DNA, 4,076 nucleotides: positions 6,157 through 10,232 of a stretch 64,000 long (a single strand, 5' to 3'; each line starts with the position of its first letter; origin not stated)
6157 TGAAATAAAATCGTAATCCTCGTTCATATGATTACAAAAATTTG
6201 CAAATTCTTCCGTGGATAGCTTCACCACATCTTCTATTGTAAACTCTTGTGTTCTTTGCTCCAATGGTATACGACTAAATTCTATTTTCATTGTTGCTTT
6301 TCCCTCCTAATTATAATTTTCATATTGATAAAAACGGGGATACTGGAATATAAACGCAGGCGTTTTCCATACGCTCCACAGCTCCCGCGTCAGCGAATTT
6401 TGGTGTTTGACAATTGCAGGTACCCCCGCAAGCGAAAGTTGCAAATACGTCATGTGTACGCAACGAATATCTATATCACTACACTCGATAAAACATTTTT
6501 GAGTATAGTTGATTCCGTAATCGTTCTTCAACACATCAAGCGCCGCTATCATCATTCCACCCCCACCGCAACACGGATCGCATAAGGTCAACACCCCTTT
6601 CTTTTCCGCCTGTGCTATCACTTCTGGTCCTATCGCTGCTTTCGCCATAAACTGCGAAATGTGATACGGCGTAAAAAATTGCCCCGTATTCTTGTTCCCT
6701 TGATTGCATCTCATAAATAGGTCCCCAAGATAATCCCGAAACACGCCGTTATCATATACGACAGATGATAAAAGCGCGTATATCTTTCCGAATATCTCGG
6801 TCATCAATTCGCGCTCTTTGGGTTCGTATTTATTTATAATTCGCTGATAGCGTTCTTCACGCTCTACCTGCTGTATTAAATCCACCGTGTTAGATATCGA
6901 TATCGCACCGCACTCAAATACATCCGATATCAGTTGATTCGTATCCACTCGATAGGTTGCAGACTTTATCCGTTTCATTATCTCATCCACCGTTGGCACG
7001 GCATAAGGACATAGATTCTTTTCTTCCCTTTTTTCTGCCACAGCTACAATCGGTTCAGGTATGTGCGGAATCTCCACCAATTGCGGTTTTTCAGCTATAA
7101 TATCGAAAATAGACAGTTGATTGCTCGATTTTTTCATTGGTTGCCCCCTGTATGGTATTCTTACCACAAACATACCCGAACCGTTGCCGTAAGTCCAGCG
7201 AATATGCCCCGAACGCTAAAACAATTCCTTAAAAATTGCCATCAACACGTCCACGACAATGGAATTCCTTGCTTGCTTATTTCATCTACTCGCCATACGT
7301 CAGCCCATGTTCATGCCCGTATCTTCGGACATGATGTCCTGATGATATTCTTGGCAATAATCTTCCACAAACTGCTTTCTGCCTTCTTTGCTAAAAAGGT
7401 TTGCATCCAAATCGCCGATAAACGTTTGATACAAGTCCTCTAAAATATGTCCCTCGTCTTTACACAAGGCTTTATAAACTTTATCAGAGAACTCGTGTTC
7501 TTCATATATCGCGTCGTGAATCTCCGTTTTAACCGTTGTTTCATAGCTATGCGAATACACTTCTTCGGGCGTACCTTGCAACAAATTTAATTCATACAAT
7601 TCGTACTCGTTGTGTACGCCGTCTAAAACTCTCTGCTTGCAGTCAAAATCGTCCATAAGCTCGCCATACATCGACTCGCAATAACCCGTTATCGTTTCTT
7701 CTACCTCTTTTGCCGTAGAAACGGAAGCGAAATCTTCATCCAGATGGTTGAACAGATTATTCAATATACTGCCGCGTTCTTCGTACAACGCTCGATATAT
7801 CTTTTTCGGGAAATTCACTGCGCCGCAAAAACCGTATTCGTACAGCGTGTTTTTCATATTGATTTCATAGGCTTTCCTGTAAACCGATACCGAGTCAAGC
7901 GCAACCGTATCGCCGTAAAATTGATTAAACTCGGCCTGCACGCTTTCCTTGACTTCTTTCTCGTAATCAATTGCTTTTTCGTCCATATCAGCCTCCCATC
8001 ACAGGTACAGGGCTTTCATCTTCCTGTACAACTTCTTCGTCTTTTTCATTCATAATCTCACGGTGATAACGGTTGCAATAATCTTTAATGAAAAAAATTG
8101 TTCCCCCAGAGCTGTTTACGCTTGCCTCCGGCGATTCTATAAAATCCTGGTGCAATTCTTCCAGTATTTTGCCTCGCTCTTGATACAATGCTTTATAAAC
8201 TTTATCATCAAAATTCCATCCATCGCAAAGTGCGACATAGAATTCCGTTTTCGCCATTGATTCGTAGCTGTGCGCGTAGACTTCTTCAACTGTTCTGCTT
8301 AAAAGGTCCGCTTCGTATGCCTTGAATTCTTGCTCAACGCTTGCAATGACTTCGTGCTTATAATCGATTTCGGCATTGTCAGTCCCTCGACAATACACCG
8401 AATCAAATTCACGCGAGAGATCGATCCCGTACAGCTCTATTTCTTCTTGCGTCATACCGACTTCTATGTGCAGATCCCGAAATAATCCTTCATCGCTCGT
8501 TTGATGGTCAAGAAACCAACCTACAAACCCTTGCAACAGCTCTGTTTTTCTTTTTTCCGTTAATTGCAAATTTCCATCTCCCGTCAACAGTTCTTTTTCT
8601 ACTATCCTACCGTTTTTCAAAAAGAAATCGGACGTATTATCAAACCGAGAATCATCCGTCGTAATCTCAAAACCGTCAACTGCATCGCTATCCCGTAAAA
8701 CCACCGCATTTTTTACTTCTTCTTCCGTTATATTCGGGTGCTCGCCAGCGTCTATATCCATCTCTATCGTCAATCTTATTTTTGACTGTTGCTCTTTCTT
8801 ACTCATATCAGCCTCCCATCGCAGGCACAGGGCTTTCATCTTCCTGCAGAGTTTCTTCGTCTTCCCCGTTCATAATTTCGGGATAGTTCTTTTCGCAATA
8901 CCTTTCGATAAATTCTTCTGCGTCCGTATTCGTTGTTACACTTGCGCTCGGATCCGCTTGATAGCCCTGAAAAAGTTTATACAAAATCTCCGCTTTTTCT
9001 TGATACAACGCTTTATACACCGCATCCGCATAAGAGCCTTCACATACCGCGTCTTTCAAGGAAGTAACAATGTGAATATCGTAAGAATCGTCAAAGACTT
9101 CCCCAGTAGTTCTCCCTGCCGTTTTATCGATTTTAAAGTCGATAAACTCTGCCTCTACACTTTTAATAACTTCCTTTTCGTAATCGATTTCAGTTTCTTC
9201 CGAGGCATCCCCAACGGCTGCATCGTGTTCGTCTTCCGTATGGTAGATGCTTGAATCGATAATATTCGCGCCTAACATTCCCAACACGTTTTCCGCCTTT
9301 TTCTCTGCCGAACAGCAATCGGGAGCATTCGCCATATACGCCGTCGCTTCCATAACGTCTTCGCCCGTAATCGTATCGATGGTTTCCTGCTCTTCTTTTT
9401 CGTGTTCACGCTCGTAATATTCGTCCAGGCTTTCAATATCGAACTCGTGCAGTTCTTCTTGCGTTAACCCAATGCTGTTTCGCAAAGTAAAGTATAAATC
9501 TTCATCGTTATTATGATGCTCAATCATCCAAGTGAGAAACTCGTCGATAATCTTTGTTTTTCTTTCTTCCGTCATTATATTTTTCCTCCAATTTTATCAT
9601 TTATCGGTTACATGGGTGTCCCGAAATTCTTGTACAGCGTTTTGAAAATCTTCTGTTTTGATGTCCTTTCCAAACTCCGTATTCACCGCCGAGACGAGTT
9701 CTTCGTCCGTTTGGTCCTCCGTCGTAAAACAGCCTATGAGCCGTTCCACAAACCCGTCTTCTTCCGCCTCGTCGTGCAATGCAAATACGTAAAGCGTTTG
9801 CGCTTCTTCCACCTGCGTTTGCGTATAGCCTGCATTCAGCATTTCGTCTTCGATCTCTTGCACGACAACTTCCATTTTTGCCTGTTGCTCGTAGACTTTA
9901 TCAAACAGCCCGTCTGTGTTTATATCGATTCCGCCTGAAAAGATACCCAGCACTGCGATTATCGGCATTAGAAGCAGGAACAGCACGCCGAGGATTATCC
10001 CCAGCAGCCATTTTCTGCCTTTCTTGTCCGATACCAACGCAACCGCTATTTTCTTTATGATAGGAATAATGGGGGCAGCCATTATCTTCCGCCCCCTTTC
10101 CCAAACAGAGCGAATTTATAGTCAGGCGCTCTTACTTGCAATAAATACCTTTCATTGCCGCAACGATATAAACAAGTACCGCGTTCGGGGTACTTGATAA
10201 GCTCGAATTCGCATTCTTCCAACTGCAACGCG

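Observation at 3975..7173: Candidate leading-region anti-defence cassette next to oriT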

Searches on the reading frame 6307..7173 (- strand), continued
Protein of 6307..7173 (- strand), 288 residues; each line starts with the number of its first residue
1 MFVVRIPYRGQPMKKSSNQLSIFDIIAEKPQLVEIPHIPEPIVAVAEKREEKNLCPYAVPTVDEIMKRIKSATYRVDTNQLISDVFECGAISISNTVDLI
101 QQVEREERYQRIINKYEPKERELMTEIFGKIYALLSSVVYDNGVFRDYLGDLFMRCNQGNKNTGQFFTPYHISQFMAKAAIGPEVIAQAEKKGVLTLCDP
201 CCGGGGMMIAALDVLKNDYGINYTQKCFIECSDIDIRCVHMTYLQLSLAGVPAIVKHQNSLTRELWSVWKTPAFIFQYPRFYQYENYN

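Call 91: get_annotated_region(hit=H47, flank=7000)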
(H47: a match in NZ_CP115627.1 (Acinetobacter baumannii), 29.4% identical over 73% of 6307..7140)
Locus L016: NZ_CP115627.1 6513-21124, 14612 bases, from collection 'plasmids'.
description: Acinetobacter baumannii strain 2022CK-00185 plasmid unnamed1, complete sequence
organism: Acinetobacter baumannii (NCBI taxid 470)
taxonomy: Bacteria; Pseudomonadota; Gammaproteobacteria; Moraxellales; Moraxellaceae; Acinetobacter; Acinetobacter baumannii
host: -; source: Homo sapiens,other; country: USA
typing (MOB-suite, as given by PLSDB): conjugative; replicon rep_cluster_734; relaxase MOBF; mating-pair formation MPF_F
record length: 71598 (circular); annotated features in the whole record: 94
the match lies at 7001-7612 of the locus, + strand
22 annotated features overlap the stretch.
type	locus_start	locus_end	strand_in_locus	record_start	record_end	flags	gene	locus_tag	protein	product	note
CDS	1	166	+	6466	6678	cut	-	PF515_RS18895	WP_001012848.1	hypothetical protein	-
CDS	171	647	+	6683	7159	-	-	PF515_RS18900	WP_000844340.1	thermonuclease family protein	-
CDS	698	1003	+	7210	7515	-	-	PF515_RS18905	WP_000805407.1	hypothetical protein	-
CDS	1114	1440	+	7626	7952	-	-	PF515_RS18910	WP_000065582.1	H-NS histone family protein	-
CDS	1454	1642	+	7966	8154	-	-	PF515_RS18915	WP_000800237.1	hypothetical protein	-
CDS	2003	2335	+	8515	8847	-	-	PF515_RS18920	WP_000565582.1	hypothetical protein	-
CDS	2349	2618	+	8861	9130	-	-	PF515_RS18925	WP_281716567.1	hypothetical protein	-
CDS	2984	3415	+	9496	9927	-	-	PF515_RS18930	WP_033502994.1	hypothetical protein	-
CDS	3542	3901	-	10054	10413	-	-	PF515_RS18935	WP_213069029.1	hypothetical protein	-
CDS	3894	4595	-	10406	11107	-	-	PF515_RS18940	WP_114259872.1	IS1 family transposase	-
CDS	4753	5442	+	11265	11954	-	-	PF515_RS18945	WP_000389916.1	DUF2786 domain-containing protein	-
CDS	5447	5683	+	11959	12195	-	-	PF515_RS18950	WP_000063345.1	hypothetical protein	-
CDS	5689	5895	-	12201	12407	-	-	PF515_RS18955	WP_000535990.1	hypothetical protein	-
CDS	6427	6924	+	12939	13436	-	-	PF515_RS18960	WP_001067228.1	hypothetical protein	-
CDS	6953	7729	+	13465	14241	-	-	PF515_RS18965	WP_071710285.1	N-6 DNA methylase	GO:0006306 - DNA methylation [Evidence IEA]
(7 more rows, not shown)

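Call 92: get_annotated_region(hit=H30, flank=7000)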
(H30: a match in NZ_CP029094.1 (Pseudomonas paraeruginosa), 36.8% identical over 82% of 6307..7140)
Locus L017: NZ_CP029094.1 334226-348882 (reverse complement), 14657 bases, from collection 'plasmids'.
description: Pseudomonas paraeruginosa strain AR441 plasmid unnamed3, complete sequence
organism: Pseudomonas paraeruginosa (NCBI taxid 2994495)
taxonomy: Bacteria; Pseudomonadota; Gammaproteobacteria; Pseudomonadales; Pseudomonadaceae; Pseudomonas; Pseudomonas paraeruginosa
host: -; source: -; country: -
typing (MOB-suite, as given by PLSDB): non-mobilizable; replicon IncP,rep_cluster_1115; mating-pair formation MPF_I
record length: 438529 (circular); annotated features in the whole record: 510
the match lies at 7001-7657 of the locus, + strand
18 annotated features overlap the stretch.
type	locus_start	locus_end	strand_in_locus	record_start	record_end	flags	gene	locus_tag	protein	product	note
CDS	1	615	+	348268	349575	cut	-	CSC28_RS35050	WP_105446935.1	hypothetical protein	-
CDS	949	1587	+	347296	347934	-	-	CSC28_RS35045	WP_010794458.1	SOS response-associated peptidase family protein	GO:0006974 - DNA damage response [Evidence IEA]; GO:0018142 - protein-DNA covalent cross-linking [Evidence IEA]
CDS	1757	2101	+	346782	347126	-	-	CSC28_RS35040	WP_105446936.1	hypothetical protein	-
CDS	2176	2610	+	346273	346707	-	-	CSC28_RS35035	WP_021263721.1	hypothetical protein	-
CDS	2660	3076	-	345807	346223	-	-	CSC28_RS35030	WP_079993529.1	helix-turn-helix transcriptional regulator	-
CDS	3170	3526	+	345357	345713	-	-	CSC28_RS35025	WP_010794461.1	hypothetical protein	-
CDS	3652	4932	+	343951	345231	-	-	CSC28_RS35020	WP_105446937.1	site-specific DNA-methyltransferase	-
CDS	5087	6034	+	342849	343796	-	-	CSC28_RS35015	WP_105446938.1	DUF6685 family protein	-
CDS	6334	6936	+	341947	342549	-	-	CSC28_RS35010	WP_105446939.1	hypothetical protein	-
CDS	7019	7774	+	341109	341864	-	-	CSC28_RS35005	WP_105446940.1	N-6 DNA methylase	GO:0006306 - DNA methylation [Evidence IEA]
CDS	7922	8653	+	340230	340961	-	-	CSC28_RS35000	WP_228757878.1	energy transducer TonB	-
CDS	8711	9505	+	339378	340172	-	-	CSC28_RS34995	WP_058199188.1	hypothetical protein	-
CDS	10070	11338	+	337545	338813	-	-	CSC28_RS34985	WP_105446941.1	phospholipase D-like domain-containing protein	-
CDS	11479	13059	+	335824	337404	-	-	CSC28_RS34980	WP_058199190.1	alkaline phosphatase D family protein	-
CDS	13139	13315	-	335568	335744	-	-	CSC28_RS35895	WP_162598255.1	hypothetical protein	-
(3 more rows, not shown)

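Call 99: get_annotated_region(hit=H21, flank=5000)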
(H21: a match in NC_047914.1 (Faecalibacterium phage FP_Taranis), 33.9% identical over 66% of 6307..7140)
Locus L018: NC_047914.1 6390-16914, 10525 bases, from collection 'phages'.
description: Faecalibacterium phage FP_Taranis, complete genome.
organism: Faecalibacterium phage FP_Taranis (NCBI taxid 2070186)
taxonomy: Viruses; Duplodnaviria; Heunggongvirae; Uroviricota; Caudoviricetes; Taranisvirus; Taranisvirus taranis
host: Faecalibacterium prausnitzii; source: -; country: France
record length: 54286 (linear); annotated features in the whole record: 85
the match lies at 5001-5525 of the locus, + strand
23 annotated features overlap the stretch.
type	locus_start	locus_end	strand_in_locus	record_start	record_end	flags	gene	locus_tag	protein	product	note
CDS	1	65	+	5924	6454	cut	-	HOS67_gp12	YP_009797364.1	NinB/ Orf homologous recombination mediator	rasttk_feature_creation_tool=prodigal; ninB like protein, DNA metabolism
CDS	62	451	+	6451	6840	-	-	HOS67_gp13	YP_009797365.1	DUF3268 family zinc-finger domain-containing protein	rasttk_feature_creation_tool=prodigal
CDS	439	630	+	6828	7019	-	-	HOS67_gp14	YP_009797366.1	hypothetical protein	rasttk_feature_creation_tool=prodigal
CDS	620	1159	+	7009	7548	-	-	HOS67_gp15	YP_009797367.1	single strand DNA binding protein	rasttk_feature_creation_tool=prodigal; SSB Single-strand DNA binding protein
CDS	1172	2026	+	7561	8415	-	-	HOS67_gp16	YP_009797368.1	DnaD domain protein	rasttk_feature_creation_tool=prodigal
CDS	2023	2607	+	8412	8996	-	-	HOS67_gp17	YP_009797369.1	helicase loader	rasttk_feature_creation_tool=prodigal; Helicase loader lambda P-like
CDS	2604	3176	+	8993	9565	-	-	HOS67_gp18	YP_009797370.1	3D domain-containing protein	rasttk_feature_creation_tool=prodigal; hypothetical protein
CDS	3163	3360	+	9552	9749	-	-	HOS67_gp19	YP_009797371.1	hypothetical protein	rasttk_feature_creation_tool=prodigal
CDS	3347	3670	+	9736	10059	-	-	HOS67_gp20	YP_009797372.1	nuclease protein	rasttk_feature_creation_tool=prodigal; P1 Ref-like nuclease protein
CDS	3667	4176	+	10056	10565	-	-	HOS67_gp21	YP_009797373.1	Holliday junction resolvase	rasttk_feature_creation_tool=prodigal; RuvC resolvase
CDS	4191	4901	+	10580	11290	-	-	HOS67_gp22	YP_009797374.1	putative DNA translocase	rasttk_feature_creation_tool=prodigal; Putative DNA translocase, FtsK DNA binding domain containing protein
CDS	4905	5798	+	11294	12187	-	-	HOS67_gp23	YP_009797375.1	N-6 DNA methylase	rasttk_feature_creation_tool=prodigal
CDS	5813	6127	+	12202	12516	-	-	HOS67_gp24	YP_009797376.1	hypothetical protein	rasttk_feature_creation_tool=prodigal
CDS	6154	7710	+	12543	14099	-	-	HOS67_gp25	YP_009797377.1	ParB-like partition protein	rasttk_feature_creation_tool=prodigal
CDS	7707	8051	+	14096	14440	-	-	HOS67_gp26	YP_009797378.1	hypothetical protein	rasttk_feature_creation_tool=prodigal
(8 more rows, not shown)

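Call 107: search_protein_families(library=padloc, proteins=[window:6307-7137:-], max_evalue=0.01)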
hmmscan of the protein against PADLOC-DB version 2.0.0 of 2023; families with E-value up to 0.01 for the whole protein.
window:6307-7137:- (276 aa): 24 families
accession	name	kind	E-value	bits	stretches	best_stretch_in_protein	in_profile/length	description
PDLC03025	MTase_I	-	4.8e-09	33.4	1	125-255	132-262/569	Type I methyltransferase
PDLC03021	MTase_I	-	2.6e-08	31.1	1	134-251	143-263/491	Type I methyltransferase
PDLC03029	MTase_I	-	2.3e-07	27.7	1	139-205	163-230/661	Type I methyltransferase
PDLC03018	MTase_I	-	5.4e-07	26.4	1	133-205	294-351/749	Type I methyltransferase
PDLC03226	MTase_II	-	7.2e-06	22.9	1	148-229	13-88/579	Type II methyltransferase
PDLC03027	MTase_I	-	1.6e-05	21.7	1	144-209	150-210/810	Type I methyltransferase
PDLC04134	mad2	-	2.8e-05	21.1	1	147-227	266-326/492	mads_2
PDLC03036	MTase_I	-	3e-05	20.6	1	135-207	198-261/635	Type I methyltransferase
PDLC03031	MTase_I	-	4.9e-05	19.7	1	146-204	179-228/834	Type I methyltransferase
PDLC03035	MTase_I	-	5.1e-05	20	1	104-246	127-258/653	Type I methyltransferase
PDLC03026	MTase_I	-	0.00013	19.2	1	140-207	130-189/487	Type I methyltransferase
PDLC03624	REase_MTase_IIG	-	0.00013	17.9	1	116-196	381-461/1271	Type IIG restriction enzyme-methyltransferase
PDLC03022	MTase_I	-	0.00015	18.3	1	136-205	172-234/857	Type I methyltransferase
PDLC02525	PglX|PglXI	-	0.00017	18.4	1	182-207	284-309/607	PglX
PDLC03348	MTase_II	-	0.00024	17.8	1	134-206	201-271/727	Type II methyltransferase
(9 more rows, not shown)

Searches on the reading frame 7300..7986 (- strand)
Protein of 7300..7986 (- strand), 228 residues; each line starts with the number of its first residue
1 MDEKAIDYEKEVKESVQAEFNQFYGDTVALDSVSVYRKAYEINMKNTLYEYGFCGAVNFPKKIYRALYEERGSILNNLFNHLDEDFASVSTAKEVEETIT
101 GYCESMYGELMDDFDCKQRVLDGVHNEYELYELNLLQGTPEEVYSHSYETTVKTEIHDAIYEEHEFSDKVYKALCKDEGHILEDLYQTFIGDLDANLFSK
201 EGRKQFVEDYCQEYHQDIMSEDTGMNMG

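Call 5: search_protein_families(library=pfam, proteins=[window:7300-7986:-], max_evalue=0.1)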
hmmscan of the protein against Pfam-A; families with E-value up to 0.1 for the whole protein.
window:7300-7986:- (228 aa): 2 families
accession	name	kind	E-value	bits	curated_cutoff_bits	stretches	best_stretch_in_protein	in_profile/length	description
PF12959.12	DUF3848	-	1.4e-12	47.9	30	1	118-190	3-73/95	Protein of unknown function (DUF3848)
PF15739.10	TSNAXIP1_N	-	0.079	13.7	27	0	96-157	19-80/111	Translin-associated factor X-interacting N-terminus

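Call 6: search_protein_families(library=ncbifam, proteins=[window:7300-7986:-], max_evalue=0.1)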
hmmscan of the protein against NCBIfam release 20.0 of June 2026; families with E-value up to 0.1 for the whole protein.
window:7300-7986:- (228 aa): 0 families

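Call 11: search_protein_families(library=phrogs, proteins=[window:7300-7986:-], max_evalue=0.01)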
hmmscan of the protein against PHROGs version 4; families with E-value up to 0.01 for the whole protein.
window:7300-7986:- (228 aa): 0 families

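Call 107: search_protein_families(library=padloc, proteins=[window:7300-7986:-], max_evalue=0.01)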
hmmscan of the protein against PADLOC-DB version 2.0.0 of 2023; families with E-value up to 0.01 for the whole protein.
window:7300-7986:- (228 aa): 0 families

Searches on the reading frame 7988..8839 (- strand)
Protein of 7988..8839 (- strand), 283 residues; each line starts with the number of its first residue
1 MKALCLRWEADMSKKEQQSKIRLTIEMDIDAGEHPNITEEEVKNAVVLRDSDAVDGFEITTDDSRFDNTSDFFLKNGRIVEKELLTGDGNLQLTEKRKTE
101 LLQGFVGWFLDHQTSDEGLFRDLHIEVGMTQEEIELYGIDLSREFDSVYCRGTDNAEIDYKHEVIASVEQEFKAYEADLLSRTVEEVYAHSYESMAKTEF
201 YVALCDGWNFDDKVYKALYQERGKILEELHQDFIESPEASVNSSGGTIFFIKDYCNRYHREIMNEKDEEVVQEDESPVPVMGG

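Call 5: search_protein_families(library=pfam, proteins=[window:7988-8839:-], max_evalue=0.1)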
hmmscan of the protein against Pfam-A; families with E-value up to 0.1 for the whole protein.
window:7988-8839:- (283 aa): 1 family
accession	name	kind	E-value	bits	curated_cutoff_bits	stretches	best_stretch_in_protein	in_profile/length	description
PF12959.12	DUF3848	-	1.8e-06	28.3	30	1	162-237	3-76/95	Protein of unknown function (DUF3848)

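Call 6: search_protein_families(library=ncbifam, proteins=[window:7988-8839:-], max_evalue=0.1)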
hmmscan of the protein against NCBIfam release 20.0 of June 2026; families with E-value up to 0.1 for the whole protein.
window:7988-8839:- (283 aa): 0 families

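Call 11: search_protein_families(library=phrogs, proteins=[window:7988-8839:-], max_evalue=0.01)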
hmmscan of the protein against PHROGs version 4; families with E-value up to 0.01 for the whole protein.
window:7988-8839:- (283 aa): 0 families

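Call 107: search_protein_families(library=padloc, proteins=[window:7988-8839:-], max_evalue=0.01)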
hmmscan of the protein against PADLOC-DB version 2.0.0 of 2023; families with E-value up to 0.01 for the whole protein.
window:7988-8839:- (283 aa): 0 families

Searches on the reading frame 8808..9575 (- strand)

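Call 5: search_protein_families(library=pfam, proteins=[window:8808-9575:-], max_evalue=0.1)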
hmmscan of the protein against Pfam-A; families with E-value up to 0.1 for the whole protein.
window:8808-9575:- (255 aa): 1 family
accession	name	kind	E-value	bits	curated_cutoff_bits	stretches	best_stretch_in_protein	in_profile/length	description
PF13848.12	Thioredoxin_6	-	0.034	14.4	27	1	183-249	31-96/184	Thioredoxin-like domain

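Call 6: search_protein_families(library=ncbifam, proteins=[window:8808-9575:-], max_evalue=0.1)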
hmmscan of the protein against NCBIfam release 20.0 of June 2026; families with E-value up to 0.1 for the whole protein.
window:8808-9575:- (255 aa): 1 family
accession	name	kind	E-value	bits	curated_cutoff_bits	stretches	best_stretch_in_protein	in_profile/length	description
NF049850.1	WBM0748_T4SS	equivalog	0.011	15.7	150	1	28-69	54-95/144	WBM0748 family T4SS-associated protein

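Call 11: search_protein_families(library=phrogs, proteins=[window:8808-9575:-], max_evalue=0.01)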
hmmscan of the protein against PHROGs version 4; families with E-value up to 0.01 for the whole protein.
window:8808-9575:- (255 aa): 1 family
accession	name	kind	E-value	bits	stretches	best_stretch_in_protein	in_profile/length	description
phrog_13967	-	unknown function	0.0039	18.4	0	179-221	14-54/97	-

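Call 107: search_protein_families(library=padloc, proteins=[window:8808-9575:-], max_evalue=0.01)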
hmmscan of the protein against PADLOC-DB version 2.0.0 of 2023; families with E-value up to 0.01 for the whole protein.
window:8808-9575:- (255 aa): 0 families

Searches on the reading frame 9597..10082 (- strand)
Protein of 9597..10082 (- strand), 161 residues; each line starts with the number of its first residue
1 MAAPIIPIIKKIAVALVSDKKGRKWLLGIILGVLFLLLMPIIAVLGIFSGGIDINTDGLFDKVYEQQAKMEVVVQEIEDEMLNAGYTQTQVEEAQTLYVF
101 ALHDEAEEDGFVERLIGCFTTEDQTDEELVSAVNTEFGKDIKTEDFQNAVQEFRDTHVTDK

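Call 5: search_protein_families(library=pfam, proteins=[window:9597-10082:-], max_evalue=0.1)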
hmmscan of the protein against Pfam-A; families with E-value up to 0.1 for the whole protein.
window:9597-10082:- (161 aa): 4 families
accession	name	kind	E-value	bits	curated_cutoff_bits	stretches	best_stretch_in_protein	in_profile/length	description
PF11639.14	HapK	-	0.0083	17.1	25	0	52-87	69-103/104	REDY-like protein HapK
PF12670.12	DUF3792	-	0.013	16.1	31.3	1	18-49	58-89/115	Protein of unknown function (DUF3792)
PF24901.1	HTH_MCM7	-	0.021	15.1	26.5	0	65-95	25-55/76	DNA replication licensing factor MCM7, winged helix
PF21325.3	SHPRH_helical-1st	-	0.073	13.7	27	0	124-155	18-49/95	E3 ubiquitin-protein ligase SHPRH, first helical domain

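Call 6: search_protein_families(library=ncbifam, proteins=[window:9597-10082:-], max_evalue=0.1)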
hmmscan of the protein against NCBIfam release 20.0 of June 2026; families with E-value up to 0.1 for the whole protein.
window:9597-10082:- (161 aa): 4 families
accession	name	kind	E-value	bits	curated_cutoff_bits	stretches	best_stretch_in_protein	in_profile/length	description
NF007249.0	PRK09695.1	equivalog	0.012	14.3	1121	1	4-71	416-486/560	glycolate permease GlcA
TIGR04086.1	TIGR04086_membr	hypoth_equivalog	0.017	15.2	30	1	18-46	56-84/115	TIGR04086 family membrane protein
NF052506.1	PA5033_fam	subfamily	0.023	13.5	100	1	27-74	8-56/284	PA5033 family protein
TIGR03325.1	BphB_TodD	equivalog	0.075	12.3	459.85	1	26-103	162-238/263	cis-2,3-dihydrobiphenyl-2,3-diol dehydrogenase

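Call 11: search_protein_families(library=phrogs, proteins=[window:9597-10082:-], max_evalue=0.01)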
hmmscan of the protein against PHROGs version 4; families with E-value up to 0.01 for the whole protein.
window:9597-10082:- (161 aa): 1 family
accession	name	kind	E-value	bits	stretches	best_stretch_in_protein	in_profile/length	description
phrog_31024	-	unknown function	0.0037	16.6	1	82-156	809-885/893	-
